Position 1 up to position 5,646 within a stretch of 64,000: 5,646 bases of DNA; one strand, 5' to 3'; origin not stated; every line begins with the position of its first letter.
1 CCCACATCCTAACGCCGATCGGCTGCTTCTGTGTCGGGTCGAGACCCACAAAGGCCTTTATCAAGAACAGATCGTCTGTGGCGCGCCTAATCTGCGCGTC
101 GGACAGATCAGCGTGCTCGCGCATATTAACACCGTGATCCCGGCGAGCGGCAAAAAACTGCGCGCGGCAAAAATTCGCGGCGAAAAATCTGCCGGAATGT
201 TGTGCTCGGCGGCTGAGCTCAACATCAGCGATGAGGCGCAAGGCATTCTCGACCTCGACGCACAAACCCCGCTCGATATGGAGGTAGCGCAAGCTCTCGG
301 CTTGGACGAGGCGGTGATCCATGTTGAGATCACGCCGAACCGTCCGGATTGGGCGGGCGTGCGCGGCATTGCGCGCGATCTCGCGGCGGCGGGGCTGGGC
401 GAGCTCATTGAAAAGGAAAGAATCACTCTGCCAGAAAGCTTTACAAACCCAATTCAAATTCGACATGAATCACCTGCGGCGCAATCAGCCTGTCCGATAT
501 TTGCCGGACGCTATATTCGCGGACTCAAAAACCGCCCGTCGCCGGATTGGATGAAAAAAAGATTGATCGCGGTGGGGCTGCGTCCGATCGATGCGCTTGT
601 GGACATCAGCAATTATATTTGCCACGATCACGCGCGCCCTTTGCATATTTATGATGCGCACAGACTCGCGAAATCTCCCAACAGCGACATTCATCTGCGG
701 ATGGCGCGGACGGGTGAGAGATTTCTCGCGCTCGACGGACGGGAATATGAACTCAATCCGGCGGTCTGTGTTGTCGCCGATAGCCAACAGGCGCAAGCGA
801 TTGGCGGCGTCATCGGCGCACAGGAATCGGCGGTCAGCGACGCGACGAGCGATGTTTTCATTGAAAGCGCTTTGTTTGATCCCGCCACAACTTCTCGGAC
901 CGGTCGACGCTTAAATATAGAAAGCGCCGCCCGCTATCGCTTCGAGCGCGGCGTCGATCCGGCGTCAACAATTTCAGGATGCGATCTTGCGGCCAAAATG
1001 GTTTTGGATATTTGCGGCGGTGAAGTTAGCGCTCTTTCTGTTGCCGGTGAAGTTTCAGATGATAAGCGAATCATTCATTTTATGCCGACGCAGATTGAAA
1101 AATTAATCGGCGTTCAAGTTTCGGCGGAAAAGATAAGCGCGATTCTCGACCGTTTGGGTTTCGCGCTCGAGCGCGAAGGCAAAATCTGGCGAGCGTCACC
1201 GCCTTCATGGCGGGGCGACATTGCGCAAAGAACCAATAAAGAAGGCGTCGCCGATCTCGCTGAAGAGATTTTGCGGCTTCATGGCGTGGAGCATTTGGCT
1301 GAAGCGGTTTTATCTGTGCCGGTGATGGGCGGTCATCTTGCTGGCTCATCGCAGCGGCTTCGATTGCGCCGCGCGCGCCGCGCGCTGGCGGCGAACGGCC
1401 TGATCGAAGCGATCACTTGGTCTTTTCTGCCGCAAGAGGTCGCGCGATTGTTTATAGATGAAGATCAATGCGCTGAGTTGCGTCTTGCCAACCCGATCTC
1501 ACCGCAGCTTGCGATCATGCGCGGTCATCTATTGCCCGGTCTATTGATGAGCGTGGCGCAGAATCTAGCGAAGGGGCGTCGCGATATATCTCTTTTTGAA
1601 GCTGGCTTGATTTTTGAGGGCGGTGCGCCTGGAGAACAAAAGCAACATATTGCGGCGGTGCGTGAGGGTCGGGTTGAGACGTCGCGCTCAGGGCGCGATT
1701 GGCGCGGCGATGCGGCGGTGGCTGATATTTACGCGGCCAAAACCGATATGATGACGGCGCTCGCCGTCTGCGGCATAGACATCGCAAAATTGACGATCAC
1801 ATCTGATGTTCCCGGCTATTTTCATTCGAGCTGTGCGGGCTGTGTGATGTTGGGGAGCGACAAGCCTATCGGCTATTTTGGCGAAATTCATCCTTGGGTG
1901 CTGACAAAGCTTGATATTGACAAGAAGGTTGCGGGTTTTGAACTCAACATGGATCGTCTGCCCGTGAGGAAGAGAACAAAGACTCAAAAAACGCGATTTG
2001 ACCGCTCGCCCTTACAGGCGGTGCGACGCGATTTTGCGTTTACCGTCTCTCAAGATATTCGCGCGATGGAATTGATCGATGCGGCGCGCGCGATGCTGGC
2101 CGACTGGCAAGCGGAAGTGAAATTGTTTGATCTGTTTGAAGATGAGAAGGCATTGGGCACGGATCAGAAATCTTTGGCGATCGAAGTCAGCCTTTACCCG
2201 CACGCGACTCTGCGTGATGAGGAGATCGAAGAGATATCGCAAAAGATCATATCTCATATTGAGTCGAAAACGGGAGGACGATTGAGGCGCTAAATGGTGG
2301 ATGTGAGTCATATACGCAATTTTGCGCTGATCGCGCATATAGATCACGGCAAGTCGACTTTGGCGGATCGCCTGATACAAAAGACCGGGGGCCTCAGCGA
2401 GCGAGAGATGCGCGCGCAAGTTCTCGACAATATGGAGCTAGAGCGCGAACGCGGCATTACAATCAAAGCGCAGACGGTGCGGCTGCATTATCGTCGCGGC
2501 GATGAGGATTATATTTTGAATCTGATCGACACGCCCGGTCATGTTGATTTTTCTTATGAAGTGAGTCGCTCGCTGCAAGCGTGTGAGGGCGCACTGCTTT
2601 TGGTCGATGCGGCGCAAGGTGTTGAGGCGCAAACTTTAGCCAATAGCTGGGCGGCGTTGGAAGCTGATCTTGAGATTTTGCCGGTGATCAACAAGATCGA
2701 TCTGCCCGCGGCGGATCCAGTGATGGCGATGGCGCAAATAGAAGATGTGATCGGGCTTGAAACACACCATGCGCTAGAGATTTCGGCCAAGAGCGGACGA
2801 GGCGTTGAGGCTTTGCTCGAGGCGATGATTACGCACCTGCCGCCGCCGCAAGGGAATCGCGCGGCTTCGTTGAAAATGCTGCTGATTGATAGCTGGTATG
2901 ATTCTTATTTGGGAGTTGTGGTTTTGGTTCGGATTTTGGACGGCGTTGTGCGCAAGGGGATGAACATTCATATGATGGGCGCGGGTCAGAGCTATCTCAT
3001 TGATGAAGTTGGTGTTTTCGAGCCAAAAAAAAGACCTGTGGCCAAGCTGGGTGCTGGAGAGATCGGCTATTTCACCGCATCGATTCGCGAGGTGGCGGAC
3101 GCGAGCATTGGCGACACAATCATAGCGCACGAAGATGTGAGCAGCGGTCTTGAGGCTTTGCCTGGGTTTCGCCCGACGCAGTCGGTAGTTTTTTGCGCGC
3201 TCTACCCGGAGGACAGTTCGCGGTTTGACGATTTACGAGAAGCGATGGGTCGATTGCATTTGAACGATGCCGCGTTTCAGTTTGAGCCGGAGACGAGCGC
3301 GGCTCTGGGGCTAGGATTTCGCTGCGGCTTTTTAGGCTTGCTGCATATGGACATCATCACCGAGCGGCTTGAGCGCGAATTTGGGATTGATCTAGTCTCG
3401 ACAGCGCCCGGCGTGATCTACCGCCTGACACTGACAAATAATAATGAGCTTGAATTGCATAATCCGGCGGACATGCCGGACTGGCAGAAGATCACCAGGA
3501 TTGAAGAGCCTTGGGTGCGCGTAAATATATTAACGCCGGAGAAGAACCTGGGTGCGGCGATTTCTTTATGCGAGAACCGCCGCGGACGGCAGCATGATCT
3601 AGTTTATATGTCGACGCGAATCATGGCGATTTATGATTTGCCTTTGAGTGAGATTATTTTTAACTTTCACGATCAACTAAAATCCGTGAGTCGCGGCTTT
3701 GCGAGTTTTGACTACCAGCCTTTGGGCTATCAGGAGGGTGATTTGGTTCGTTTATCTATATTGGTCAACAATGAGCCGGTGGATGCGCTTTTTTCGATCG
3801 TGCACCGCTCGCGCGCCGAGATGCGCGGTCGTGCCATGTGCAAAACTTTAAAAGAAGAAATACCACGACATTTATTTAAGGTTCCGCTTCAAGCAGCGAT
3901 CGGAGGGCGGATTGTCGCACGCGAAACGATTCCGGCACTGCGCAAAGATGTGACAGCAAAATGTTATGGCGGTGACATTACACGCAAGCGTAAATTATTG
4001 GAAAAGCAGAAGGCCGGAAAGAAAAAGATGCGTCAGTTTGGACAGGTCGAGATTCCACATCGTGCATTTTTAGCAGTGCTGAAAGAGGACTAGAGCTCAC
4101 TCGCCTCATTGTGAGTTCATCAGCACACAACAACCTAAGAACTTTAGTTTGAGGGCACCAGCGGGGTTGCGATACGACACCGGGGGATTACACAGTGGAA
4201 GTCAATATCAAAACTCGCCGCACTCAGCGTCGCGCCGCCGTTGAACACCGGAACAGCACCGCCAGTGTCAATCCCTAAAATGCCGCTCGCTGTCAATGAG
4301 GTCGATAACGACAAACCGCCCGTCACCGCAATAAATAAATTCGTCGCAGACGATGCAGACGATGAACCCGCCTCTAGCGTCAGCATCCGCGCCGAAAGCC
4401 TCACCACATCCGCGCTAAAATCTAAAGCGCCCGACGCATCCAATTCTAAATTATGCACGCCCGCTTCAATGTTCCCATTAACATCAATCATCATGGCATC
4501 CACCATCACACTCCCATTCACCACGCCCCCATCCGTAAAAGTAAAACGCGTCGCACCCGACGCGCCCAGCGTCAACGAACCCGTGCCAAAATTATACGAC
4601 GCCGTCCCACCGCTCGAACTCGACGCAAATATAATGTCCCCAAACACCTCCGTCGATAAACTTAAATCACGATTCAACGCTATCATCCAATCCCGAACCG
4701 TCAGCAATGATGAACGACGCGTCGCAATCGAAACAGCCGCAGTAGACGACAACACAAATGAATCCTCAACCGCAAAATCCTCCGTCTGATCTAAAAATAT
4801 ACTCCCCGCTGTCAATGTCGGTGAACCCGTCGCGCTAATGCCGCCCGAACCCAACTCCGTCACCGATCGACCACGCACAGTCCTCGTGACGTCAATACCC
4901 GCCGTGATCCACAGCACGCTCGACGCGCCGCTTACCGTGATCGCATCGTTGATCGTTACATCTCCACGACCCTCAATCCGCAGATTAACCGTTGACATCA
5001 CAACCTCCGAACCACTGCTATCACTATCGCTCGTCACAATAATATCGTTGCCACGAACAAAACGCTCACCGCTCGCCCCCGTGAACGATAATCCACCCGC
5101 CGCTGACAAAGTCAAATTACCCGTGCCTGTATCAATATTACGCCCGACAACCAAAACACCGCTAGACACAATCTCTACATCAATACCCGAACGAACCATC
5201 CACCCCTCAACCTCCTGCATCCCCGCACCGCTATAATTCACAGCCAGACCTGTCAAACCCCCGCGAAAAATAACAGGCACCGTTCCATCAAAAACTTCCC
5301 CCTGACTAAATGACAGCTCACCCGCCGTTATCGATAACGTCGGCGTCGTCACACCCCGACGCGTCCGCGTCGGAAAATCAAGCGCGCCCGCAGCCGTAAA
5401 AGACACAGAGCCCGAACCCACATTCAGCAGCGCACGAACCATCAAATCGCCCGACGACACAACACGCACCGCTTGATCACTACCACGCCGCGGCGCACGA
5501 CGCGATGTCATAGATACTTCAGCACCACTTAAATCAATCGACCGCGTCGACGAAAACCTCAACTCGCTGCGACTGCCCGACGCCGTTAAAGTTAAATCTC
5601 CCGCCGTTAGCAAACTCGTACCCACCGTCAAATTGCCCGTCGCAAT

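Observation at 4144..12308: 8.2 kb near-identical direct repeat shared by the 3' ends of gene 1 and gene 3 (49,778 nt apart)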

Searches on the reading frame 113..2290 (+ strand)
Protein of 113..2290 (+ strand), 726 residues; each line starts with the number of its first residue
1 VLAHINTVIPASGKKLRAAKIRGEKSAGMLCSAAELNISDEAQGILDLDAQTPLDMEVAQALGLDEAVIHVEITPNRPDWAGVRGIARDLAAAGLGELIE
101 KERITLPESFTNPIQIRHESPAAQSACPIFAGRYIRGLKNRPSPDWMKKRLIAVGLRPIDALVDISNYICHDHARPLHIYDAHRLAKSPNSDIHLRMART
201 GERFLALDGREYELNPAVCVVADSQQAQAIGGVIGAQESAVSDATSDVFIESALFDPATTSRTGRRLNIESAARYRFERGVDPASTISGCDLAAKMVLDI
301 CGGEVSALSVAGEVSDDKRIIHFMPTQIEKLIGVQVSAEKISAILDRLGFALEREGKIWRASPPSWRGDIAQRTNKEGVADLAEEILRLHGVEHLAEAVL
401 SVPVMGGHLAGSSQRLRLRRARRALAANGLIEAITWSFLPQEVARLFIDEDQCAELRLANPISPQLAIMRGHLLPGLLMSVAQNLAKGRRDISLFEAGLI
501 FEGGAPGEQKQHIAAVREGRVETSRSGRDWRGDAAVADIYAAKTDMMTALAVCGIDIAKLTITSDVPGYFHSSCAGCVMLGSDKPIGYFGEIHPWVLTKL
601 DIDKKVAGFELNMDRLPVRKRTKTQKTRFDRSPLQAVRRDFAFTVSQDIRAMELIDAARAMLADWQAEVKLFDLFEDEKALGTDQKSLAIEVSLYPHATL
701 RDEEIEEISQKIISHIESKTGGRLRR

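Call 8: search_protein_families(library=pfam, proteins=[window:113-2290:+], max_evalue=0.01)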
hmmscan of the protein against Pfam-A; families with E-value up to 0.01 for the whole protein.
window:113-2290:+ (726 aa): 5 families
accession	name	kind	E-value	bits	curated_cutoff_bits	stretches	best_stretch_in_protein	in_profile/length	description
PF03483.22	B3_4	-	4.4e-61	205.9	29.3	1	126-302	1-174/174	B3/4 domain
PF17759.6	tRNA_synthFbeta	-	6.6e-37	127.5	22.4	1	413-613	17-214/214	Phenylalanyl tRNA synthetase beta chain CLM domain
PF03147.19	FDX-ACB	-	4.6e-18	65.9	31.1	1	632-725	1-94/94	Ferredoxin-fold anticodon binding domain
PF03484.21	B5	-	3.1e-15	56.6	28.6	1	321-391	1-66/67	tRNA synthetase B5 domain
PF01588.26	tRNA_bind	-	2.8e-05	24.6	27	1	15-53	56-92/96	Putative tRNA binding domain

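Call 22: find_related_loci(query=window:113-2290:+, collection=genome_contigs, flank=10000)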
Query window:113-2290:+ (726 aa) in genome_contigs; peptide patterns used: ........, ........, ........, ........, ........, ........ (x = any residue, [..] = any of these).
75 stretches matched a pattern; 43 encode a relative of the query (tblastn E <= 1e-3); 43 distinct loci.
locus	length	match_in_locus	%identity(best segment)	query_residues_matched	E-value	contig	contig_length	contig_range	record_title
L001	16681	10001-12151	30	8-719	5e-98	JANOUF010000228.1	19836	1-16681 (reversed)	MAG: Bdellovibrionales bacterium isolate VAR_39_metabat_189 VAR_39_k141_2646340, whole genome shotgun sequence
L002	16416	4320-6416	30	15-726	1e-95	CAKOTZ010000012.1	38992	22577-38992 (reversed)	MAG: uncultured Clostridia bacterium isolate REFINED_METABAT215_TOP10_CONTIGS_1500_ASSEMBLY_K77_MERGED__Hadza_MoBio_hadz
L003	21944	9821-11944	31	2-725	6e-95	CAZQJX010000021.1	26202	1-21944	MAG TPA_asm: uncultured bacterium isolate binchicken_co6_402 genome assembly, contig: NODE_1604_length_26202_cov_8.20541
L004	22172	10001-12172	31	2-725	5e-94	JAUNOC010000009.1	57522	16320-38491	MAG: Phascolarctobacterium sp. isolate S33M_St_69 NODE_111_length_57522_cov_55.666974, whole genome shotgun sequence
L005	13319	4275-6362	31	13-725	2e-88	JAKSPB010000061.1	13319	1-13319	MAG: Lentisphaeria bacterium isolate Horse_feces192 MAG192_61, whole genome shotgun sequence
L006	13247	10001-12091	29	12-726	8e-85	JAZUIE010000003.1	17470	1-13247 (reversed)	MAG: Acutalibacteraceae bacterium isolate T1900045267_TH20190037.MAGScoT_cleanbin_000002 SGB_5879_k141_2326264, whole ge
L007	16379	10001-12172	30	2-725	3e-82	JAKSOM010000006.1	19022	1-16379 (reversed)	MAG: Acidaminococcaceae bacterium isolate Horse_feces177 MAG177_6, whole genome shotgun sequence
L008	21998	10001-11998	30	52-725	9e-81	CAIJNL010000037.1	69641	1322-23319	MAG: uncultured Nitrospiraceae bacterium isolate AlinenLipids_bin-2809 genome assembly, contig: bin-2809:37/48, whole ge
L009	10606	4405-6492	29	13-725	1e-79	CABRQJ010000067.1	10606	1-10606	MAG TPA_asm: uncultured Erysipelotrichaceae bacterium isolate MGYG-HGUT-01826 genome assembly, contig: GUT_GENOME111392_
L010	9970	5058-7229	30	2-725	1e-79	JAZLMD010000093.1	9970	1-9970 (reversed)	MAG: Acidaminococcaceae bacterium isolate T1900044955_TA20190009.MAGScoT_cleanbin_000051 SGB_3817_k141_1507223, whole ge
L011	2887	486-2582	27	13-725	2e-80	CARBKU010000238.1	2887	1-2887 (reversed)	MAG TPA_asm: uncultured Clostridia bacterium isolate MGBC153658 genome assembly, contig: MGBC153658.238, whole genome sh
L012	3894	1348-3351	30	52-725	8e-79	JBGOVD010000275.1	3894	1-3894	MAG: Dissulfurispiraceae bacterium isolate OBJ_0618_7090110_123 k141_3489283_length_3894_cov_48.5598, whole genome shotg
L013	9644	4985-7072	28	13-725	1e-78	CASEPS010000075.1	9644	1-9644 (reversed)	uncultured Erysipelotrichaceae bacterium isolate A75_L1_316316_idba_bin.14 genome assembly, contig: A75_L1_316316_idba_b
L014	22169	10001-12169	28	4-726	9e-78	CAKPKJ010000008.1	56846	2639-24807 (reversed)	MAG: uncultured Clostridia bacterium isolate REFINED_METABAT215_TOP10_CONTIGS_1500_ASSEMBLY_K77_MERGED__Hadza_MoBio_hadz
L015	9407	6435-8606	32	2-725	1e-95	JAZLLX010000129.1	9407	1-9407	MAG: Acidaminococcaceae bacterium isolate T1900044956_TA20190011.MAGScoT_cleanbin_000010 SGB_3836_k141_19224, whole geno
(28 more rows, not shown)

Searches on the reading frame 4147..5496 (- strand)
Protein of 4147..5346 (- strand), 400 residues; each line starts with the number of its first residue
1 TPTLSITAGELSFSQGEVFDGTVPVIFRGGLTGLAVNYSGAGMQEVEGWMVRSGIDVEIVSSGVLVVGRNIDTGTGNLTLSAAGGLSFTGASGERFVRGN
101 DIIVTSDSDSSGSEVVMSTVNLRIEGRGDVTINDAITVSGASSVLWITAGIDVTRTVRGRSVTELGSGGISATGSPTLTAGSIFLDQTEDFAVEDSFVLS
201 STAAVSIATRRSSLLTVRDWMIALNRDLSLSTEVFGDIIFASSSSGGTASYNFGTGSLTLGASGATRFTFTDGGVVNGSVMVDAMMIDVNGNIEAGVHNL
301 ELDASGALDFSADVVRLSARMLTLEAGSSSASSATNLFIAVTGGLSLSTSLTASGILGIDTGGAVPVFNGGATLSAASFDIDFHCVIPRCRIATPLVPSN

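Call 70: search_solved_structures(query=window:4147-5346:-, max_evalue=1)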
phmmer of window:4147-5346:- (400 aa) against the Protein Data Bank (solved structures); distinct sequences matched with E-value up to 1: 0.
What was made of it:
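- Tried and rejected: A PDB sequence search gave nothing (call 70).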

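Call 79: predict_structure(alignment_id=A1)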
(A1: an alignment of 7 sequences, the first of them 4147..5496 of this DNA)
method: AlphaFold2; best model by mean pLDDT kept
length: 450 residues; sequences in the alignment: 7
mean_pLDDT: 86.1   pTM: 0.84
mean pLDDT of the five models: 86.1, 85.6, 85.2, 83.1, 77.7
residues with pLDDT >= 90: 236; 70-90: 169; 50-70: 26; < 50: 19
segments of 3 or more residues with pLDDT < 50: 1-4, 159-167, 445-450
pLDDT, mean of each block of 10 residues (from residue 1): 60 94 88 95 89 91 95 86 95 91 93 89 93 81 85 74 48 93 81 90 84 87 85 91 72 91 86 93 90 85 95 92 82 96 94 94 95 86 91 91 93 85 88 70 49
secondary structure, 60 per line:
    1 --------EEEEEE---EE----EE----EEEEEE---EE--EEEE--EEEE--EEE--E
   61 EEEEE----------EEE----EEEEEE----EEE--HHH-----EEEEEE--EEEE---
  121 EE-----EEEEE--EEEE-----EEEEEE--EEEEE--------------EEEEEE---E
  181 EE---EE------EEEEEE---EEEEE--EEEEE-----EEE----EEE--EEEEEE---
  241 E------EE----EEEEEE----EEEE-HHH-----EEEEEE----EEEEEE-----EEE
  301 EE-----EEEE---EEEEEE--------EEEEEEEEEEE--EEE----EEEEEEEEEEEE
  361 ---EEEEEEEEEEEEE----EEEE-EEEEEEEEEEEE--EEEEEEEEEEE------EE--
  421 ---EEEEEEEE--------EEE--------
elements in order: E9-14 E30-35 E43-46 E49-52 E55-57 E60-65 E76-78 E83-88 E93-95 E106-111 E114-117 E128-132 E135-138 E144-149 E152-156 E171-176 E180-182 E194-199 E203-207 E210-214 E220-222 E227-229 E232-237 E254-259 E264-267 E277-282 E287-292 E298-302 E308-311 E315-320 E329-339 E342-344 E349-360 E364-376 E381-384 E386-397 E400-410 E424-431 E440-442
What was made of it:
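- On TpsA (two-partner secretion, type Vb) exoprotein: The AF2 model of the last 450 aa has pLDDT 86 and pTM 0.84 and is all-beta (call 79).
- On CdiA (contact-dependent inhibition toxin): The C-terminal 450 aa model as a continuous beta-helix (call 79).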

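Call 81: fold_search(model_id=the predicted structure, library=pdb)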
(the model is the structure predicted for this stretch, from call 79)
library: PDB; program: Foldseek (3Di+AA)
matches with E <= 10: 75; with E <= 0.001: 0
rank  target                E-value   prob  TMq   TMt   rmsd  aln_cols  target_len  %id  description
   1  9mne_A                2.8e-01  0.09  0.17  0.11  19.5       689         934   11  Crystal structure of enteropathogenic Escherichia coli EspC (released 2025-10-29)
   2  4kh3                  3.0e-01  0.13  0.19  0.18  16.5       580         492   11  Structure of a bacterial self-associating protein (released 2014-01-15)
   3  8yl6_C                7.5e-01  0.10  0.17  0.18  11.8       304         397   10  EDS1-SAG101-NRG1A L134E heterotrimer (released 2025-01-29)
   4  3h09_A                8.7e-01  0.08  0.22  0.14  16.8       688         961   10  The structure of Haemophilus influenzae IgA1 protease (released 2009-04-21)
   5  8zf0_A                1.0e+00  0.12  0.18  0.19  11.0       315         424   10  pRib-ADP bound OsEDS1-PAD4-ADR1 complex (released 2024-11-13)
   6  1wxr                  1.1e+00  0.04  0.17  0.10  18.9       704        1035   10  Crystal structure of Heme Binding protein, an autotransporter hemoglobine protease from pathogenic Escherichia coli (released 2005-03-01)
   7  3syj                  1.1e+00  0.15  0.29  0.17  15.4       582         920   11  Crystal structure of the Haemophilus influenzae Hap adhesin (released 2011-08-24)
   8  6n2c_B                1.1e+00  0.04  0.11  0.12  16.8       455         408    9  The Crystal Structure of Caldicellulosiruptor hydrothermalis Tapirin C-terminal domain (released 2018-12-19)
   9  7koh_A                1.2e+00  0.04  0.16  0.14  19.1       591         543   12  Crystal structure of antigen 43 from Escherichia coli EDL933 (released 2022-03-09)
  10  3p4g_C                1.3e+00  0.06  0.13  0.17  14.4       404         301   14  X-ray crystal structure of a hyperactive, Ca2+-dependent, beta-helical antifreeze protein from an Antarctic bacterium (released 2011-04-27)
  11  4oj5_A                1.3e+00  0.05  0.18  0.13  16.2       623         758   10  Crystal Structure of a Putative Tailspike Protein (TSP1, orf210) from Escherichia coli O157:H7 Bacteriohage CBA120 (released 2014-03-26)
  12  4oj5_B                1.6e+00  0.04  0.18  0.12  17.8       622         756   10  Crystal Structure of a Putative Tailspike Protein (TSP1, orf210) from Escherichia coli O157:H7 Bacteriohage CBA120 (released 2014-03-26)
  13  5j44_A                1.6e+00  0.03  0.16  0.09  20.8       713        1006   10  Crystal structure of the Secreted Extracellular protein A (SepA) from Shigella flexneri (released 2017-04-12)
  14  3h09_B                1.9e+00  0.04  0.20  0.13  17.9       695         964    8  The structure of Haemophilus influenzae IgA1 protease (released 2009-04-21)
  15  6n2c_A                1.9e+00  0.03  0.15  0.16  30.4       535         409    7  The Crystal Structure of Caldicellulosiruptor hydrothermalis Tapirin C-terminal domain (released 2018-12-19)
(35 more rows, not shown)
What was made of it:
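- On TpsA (two-partner secretion, type Vb) exoprotein: Foldseek found nothing significant (call 81).
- Tried and rejected: Foldseek against PDB gave nothing significant (call 81).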
